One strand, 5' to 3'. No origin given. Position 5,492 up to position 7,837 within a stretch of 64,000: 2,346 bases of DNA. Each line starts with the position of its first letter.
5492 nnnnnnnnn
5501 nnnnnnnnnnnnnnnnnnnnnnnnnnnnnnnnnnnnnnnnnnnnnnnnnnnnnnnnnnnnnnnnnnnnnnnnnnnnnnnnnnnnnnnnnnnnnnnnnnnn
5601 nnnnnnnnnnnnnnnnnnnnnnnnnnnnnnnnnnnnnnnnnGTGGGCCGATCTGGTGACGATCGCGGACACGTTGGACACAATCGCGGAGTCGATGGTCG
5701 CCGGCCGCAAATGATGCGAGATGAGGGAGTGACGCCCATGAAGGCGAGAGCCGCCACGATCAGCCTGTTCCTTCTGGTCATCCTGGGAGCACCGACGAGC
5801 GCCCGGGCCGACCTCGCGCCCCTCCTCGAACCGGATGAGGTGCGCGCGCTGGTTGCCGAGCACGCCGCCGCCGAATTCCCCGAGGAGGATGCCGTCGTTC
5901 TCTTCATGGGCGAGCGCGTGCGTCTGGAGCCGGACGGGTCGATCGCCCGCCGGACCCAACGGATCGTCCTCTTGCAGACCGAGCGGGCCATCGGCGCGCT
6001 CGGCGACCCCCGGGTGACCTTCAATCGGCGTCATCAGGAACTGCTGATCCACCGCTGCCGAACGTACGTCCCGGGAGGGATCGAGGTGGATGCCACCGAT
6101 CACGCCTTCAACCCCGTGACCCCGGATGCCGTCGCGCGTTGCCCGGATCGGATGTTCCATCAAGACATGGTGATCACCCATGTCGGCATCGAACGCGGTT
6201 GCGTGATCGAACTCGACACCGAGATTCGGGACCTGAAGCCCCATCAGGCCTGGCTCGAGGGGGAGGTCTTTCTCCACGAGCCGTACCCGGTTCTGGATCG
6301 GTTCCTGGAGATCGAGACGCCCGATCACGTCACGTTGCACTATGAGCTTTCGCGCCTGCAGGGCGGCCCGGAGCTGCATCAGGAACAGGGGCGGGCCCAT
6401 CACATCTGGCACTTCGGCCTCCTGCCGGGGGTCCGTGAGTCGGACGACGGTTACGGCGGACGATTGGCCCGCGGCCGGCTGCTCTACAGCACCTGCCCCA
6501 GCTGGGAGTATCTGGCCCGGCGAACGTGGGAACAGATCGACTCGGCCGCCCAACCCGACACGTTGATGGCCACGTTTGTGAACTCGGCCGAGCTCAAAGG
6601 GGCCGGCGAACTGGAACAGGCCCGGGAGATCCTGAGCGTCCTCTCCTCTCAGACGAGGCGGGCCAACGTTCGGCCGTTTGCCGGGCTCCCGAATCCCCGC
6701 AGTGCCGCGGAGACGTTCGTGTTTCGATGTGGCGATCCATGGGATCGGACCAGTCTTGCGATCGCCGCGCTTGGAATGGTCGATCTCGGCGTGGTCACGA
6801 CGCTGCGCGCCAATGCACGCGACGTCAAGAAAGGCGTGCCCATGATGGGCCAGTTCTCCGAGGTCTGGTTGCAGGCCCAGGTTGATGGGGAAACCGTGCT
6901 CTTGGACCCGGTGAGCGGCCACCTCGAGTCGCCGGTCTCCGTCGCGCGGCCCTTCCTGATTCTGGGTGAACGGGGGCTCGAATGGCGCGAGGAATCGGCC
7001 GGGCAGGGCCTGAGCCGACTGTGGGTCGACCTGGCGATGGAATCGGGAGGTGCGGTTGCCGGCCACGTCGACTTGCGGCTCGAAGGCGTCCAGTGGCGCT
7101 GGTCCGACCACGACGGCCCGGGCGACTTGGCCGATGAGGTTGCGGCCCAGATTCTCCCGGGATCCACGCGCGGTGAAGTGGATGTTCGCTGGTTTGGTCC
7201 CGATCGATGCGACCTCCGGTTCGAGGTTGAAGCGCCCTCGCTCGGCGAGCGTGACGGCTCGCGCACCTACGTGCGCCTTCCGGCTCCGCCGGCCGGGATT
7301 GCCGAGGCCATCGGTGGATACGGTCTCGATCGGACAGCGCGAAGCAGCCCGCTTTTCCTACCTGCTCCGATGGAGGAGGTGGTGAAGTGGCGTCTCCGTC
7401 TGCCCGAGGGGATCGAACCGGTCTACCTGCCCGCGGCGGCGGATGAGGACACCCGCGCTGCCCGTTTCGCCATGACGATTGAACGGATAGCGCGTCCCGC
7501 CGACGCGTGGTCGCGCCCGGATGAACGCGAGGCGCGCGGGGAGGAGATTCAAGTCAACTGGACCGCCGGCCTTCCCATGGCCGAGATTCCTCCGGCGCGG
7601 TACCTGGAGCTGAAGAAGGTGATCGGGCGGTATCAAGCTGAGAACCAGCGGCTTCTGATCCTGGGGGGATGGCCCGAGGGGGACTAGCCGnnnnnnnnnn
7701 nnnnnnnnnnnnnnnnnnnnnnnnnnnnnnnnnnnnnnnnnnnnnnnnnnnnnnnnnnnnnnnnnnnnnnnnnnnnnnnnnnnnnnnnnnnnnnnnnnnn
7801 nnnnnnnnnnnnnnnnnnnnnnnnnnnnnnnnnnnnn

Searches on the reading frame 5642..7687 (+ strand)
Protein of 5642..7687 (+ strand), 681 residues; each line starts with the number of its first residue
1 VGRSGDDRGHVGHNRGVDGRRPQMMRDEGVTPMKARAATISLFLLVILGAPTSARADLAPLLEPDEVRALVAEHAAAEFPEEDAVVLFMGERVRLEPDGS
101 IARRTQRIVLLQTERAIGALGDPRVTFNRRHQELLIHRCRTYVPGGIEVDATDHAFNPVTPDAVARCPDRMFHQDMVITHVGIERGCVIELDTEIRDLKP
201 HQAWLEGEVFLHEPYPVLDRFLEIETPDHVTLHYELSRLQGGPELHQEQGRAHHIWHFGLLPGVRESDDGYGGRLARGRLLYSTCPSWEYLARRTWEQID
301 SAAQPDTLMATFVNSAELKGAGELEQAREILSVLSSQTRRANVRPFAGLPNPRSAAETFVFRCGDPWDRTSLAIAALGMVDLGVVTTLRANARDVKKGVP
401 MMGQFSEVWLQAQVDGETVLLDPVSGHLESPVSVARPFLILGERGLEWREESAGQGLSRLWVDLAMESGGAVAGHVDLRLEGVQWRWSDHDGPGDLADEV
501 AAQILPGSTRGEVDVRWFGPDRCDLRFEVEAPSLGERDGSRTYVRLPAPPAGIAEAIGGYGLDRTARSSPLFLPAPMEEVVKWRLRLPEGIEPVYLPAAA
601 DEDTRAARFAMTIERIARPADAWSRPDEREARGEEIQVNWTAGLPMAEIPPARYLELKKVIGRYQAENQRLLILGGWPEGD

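Call 47: search_protein_families(library=pfam, proteins=[window:5642-7687:+], max_evalue=0.0001)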
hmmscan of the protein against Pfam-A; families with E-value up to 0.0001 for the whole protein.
window:5642-7687:+ (681 aa): 1 family
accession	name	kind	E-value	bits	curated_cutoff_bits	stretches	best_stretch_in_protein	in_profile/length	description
PF12969.12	DUF3857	-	1.4e-13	51.7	24.6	1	97-262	1-167/170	Domain of Unknown Function with PDB structure (DUF3857)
